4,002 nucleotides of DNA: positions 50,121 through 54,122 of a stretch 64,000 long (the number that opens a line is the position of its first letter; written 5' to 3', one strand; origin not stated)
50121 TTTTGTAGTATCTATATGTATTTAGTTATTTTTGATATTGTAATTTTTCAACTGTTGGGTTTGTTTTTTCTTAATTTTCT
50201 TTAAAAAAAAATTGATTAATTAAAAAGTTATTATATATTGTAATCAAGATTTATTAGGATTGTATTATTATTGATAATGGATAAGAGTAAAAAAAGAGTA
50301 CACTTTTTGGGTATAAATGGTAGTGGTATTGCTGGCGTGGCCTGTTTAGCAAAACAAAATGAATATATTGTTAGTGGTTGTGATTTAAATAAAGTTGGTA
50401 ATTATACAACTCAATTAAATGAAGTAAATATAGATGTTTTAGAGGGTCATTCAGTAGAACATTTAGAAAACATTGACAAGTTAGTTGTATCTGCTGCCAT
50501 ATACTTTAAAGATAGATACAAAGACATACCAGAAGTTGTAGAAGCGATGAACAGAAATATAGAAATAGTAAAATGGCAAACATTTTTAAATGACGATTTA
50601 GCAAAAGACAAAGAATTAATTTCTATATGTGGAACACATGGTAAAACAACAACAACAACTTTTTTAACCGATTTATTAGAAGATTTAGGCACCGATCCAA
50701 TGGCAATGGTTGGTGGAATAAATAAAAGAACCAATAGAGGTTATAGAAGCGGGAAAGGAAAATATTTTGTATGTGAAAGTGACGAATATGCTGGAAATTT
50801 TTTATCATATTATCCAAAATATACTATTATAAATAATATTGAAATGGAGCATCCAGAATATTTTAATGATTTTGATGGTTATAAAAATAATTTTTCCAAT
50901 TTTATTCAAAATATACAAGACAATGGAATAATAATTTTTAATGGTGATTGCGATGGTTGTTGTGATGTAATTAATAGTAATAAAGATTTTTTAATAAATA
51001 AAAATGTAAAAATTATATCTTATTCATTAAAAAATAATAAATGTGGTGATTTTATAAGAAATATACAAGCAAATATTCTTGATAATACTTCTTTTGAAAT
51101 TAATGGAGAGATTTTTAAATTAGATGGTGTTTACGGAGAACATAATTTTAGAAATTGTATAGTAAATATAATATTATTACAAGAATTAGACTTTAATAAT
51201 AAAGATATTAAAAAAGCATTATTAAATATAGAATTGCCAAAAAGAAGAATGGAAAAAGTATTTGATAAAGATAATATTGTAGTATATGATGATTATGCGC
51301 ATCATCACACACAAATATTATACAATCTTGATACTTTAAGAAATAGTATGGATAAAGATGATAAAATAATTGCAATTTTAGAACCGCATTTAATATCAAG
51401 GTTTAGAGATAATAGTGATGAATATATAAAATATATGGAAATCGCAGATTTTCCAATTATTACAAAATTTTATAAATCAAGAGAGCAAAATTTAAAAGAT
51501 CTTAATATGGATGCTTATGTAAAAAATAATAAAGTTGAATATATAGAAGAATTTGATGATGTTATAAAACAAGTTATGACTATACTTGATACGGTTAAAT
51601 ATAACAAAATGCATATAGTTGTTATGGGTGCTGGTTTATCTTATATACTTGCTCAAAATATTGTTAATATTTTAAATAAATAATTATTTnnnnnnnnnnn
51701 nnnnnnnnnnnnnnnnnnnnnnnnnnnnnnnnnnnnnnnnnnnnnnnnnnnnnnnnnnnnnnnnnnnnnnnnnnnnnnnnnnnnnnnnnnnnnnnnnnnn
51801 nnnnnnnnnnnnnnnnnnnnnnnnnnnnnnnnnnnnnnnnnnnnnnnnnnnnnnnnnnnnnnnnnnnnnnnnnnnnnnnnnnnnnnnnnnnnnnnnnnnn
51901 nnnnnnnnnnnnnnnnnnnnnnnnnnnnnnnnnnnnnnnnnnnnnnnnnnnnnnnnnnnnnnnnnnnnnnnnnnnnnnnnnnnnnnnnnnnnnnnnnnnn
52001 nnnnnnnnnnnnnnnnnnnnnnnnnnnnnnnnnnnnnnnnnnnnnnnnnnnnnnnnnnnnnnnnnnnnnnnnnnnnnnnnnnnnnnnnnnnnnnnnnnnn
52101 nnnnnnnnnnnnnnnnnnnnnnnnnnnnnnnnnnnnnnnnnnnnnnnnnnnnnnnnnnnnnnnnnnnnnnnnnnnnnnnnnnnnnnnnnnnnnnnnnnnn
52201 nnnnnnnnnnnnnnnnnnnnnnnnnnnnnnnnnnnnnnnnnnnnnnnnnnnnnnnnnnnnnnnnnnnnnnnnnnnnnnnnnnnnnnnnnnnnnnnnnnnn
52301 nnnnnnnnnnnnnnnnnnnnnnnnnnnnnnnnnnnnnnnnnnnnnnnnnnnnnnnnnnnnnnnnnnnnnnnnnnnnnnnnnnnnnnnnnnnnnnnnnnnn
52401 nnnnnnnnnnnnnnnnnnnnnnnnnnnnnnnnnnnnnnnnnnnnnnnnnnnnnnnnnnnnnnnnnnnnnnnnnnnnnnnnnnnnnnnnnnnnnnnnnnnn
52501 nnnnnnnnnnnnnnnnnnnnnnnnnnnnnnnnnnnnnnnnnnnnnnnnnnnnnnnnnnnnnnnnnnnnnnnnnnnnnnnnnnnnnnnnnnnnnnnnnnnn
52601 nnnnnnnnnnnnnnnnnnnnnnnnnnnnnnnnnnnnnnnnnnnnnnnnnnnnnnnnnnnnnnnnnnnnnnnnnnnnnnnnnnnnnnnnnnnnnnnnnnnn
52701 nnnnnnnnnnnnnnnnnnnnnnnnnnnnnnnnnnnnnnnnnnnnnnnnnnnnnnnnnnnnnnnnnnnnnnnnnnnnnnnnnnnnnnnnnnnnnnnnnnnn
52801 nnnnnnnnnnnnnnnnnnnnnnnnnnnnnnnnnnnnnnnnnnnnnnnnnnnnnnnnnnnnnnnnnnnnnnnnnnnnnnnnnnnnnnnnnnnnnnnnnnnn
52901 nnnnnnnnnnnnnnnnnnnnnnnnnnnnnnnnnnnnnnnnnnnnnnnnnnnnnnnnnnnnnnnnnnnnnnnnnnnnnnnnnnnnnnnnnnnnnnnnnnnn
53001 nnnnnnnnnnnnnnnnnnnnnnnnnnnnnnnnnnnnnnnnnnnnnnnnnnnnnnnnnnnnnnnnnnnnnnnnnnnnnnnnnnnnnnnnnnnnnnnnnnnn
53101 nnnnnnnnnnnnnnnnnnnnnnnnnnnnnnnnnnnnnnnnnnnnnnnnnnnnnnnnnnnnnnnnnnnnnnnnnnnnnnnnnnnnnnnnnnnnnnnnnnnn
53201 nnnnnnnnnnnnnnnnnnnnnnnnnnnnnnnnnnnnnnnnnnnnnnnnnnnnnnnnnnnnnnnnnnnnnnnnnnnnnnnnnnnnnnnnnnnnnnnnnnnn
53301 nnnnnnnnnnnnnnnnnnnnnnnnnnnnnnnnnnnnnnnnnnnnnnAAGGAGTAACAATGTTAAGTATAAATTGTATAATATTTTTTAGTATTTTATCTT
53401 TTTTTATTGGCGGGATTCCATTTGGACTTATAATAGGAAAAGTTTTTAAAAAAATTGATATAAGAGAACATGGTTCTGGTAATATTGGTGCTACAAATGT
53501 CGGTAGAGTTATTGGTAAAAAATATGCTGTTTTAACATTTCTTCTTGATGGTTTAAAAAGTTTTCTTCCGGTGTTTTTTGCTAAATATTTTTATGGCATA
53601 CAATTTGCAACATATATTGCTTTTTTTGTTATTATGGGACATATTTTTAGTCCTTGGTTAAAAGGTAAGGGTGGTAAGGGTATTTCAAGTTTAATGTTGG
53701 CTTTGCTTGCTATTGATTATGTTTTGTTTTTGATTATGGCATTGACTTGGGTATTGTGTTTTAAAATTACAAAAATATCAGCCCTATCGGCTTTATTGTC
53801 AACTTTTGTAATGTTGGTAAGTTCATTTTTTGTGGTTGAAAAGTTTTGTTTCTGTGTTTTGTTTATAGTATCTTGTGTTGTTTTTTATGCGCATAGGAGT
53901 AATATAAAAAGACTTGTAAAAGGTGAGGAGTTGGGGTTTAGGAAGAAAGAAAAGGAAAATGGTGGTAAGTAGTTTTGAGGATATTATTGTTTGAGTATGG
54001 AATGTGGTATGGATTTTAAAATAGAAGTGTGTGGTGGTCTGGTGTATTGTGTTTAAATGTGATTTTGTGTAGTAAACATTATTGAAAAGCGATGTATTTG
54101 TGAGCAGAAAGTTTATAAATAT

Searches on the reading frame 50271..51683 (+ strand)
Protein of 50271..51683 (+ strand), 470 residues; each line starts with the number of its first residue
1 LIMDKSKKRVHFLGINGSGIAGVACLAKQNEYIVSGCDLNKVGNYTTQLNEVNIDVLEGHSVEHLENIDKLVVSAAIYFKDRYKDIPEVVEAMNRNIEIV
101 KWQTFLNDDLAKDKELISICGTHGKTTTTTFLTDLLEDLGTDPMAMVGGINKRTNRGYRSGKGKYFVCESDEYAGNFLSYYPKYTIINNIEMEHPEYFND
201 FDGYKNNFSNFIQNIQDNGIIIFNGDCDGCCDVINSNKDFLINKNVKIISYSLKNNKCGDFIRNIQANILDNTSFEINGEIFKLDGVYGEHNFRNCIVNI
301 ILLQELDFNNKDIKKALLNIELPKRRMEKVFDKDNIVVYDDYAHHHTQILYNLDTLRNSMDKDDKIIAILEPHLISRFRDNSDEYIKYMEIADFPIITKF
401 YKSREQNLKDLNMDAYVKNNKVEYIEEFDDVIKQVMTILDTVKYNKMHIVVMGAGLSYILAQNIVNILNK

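Call 22: search_protein_families(library=ncbifam, proteins=[window:50271-51683:+], max_evalue=1e-8)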
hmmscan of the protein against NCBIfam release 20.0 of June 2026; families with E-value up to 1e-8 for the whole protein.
window:50271-51683:+ (470 aa): 12 families
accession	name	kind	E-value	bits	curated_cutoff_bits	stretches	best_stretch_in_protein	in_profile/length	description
TIGR01082.1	murC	equivalog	1.3e-93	314.5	335.1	1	10-463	2-447/449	UDP-N-acetylmuramate--L-alanine ligase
TIGR01081.1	mpl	equivalog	3.4e-53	181.3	388.7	1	9-373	1-359/448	UDP-N-acetylmuramate:L-alanyl-gamma-D-glutamyl-meso-diaminopimelate ligase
NF011171.0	PRK14573.1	equivalog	8.2e-50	169.5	1015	1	7-457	4-431/809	bifunctional UDP-N-acetylmuramate--L-alanine ligase/D-alanine--D-alanine ligase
TIGR01087.1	murD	equivalog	2.6e-24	86.1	211.95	1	10-341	2-322/441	UDP-N-acetylmuramoyl-L-alanine--D-glutamate ligase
NF001126.0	PRK00139.1-4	equivalog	5.2e-18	64.8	373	1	185-368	197-372/486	UDP-N-acetylmuramoyl-L-alanyl-D-glutamate--2,6-diaminopimelate ligase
NF053645.1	pMurC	equivalog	1.9e-17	63.2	560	1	14-143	5-131/492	pseudomurein biosynthesis peptide ligase pMurC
TIGR01143.1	murF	subfamily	3.3e-17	62.5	288.6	1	182-368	150-329/418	UDP-N-acetylmuramoyl-tripeptide--D-alanyl-D-alanine ligase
NF008896.0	PRK11929.1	equivalog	1.2e-16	59.8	1023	1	186-365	206-386/965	bifunctional UDP-N-acetylmuramoyl-L-alanyl-D-glutamate--2,6-diaminopimelate ligase MurE/UDP-N-acetylmuramoyl-tripeptide--D-alanyl-D-alanine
NF001124.0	PRK00139.1-2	equivalog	1.1e-15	57.3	476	1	188-369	205-382/500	UDP-N-acetylmuramoyl-L-alanyl-D-glutamate--2,6-diaminopimelate ligase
TIGR01085.1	murE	subfamily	2.5e-15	56.3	257.3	0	185-368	181-362/472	UDP-N-acetylmuramyl-tripeptide synthetase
NF001130.0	PRK00139.2-4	equivalog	3.7e-09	35.9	715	0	286-370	320-402/516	UDP-N-acetylmuramoyl-L-alanyl-D-glutamate--2,6-diaminopimelate ligase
NF053648.1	pMurE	equivalog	7.7e-09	34.8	600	0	182-353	190-345/464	pseudomurein biosynthesis peptide ligase pMurE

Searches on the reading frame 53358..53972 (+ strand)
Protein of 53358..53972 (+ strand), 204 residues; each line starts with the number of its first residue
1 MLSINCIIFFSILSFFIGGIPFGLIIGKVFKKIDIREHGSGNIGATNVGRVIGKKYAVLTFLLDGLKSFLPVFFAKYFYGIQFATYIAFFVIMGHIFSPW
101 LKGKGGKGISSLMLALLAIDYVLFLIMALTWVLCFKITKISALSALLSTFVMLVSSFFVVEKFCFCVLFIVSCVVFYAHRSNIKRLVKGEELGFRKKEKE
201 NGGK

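Call 22: search_protein_families(library=ncbifam, proteins=[window:53358-53972:+], max_evalue=1e-8)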
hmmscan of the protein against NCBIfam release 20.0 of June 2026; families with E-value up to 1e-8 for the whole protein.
window:53358-53972:+ (204 aa): 7 families
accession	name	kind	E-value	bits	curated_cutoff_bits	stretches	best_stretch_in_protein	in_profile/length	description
TIGR00023.1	TIGR00023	equivalog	3.4e-50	170.6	137.2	1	6-191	4-190/196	glycerol-3-phosphate 1-O-acyltransferase PlsY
NF001254.0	PRK00220.2-1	equivalog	1.8e-23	83.5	199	1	5-171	3-174/182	glycerol-3-phosphate 1-O-acyltransferase PlsY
NF010976.0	PRK14399.1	equivalog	4.8e-21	75.7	419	1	5-155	9-166/258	membrane protein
NF010993.0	PRK14417.1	equivalog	2e-18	66.8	249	1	7-163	5-166/232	membrane protein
NF010987.0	PRK14411.1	equivalog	8.9e-17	61.6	243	1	11-189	7-185/204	membrane protein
NF010990.0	PRK14414.1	equivalog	5.9e-15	55.5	261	1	4-180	4-184/210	glycerol-3-phosphate acyltransferase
NF010992.0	PRK14416.1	equivalog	7.9e-12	45.6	222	1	12-160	4-155/207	membrane protein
